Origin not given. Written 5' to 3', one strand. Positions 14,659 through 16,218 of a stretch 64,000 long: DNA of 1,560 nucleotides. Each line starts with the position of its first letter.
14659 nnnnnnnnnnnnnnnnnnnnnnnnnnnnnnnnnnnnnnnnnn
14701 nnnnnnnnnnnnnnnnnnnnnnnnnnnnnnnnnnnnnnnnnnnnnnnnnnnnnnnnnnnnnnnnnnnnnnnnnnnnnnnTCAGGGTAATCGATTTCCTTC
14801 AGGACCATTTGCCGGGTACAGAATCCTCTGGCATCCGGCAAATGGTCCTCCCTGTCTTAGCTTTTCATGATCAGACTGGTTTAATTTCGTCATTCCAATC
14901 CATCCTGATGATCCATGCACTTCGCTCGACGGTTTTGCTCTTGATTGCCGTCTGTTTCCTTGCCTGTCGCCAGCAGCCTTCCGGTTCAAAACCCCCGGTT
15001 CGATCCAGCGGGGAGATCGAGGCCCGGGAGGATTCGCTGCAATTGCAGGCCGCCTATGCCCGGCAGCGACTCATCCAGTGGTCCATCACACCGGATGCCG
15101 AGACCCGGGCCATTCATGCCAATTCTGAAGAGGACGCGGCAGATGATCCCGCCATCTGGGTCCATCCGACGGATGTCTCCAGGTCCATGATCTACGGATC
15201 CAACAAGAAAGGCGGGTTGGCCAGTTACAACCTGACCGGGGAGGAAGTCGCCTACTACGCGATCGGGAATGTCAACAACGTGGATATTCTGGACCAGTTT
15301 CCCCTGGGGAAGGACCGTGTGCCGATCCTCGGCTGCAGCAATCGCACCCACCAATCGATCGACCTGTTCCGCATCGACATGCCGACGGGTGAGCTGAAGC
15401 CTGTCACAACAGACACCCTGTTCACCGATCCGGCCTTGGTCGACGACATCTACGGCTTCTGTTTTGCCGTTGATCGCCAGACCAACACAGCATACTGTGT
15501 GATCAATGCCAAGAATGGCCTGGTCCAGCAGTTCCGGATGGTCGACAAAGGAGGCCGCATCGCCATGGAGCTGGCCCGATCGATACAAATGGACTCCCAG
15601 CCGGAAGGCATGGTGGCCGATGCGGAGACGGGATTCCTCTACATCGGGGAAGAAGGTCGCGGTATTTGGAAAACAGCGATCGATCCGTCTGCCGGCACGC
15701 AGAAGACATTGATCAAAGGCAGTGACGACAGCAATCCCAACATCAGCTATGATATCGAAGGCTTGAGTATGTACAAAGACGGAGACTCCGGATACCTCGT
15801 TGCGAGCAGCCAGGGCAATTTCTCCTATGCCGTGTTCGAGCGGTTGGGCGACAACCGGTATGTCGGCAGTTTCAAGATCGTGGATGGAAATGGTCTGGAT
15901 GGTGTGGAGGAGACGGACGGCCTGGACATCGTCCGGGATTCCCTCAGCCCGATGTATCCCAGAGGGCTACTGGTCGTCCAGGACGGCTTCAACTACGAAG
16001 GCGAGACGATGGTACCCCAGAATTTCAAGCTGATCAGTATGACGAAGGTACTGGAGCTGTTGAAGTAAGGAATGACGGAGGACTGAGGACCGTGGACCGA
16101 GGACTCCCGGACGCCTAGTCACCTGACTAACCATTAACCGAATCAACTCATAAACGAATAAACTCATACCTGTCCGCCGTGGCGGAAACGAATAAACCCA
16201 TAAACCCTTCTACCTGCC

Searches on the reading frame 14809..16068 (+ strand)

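Call 35: search_protein_families(library=ncbifam, proteins=[window:14809-16068:+], max_evalue=0.00001)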
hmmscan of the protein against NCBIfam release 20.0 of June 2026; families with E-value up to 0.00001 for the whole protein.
window:14809-16068:+ (419 aa): 1 family
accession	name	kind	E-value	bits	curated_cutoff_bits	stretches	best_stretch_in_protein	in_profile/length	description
NF045638.1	Mrt_dep_phytase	exception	8.6e-48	163.1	440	1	90-414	23-343/430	myxosortase-dependent phytase-like phosphatase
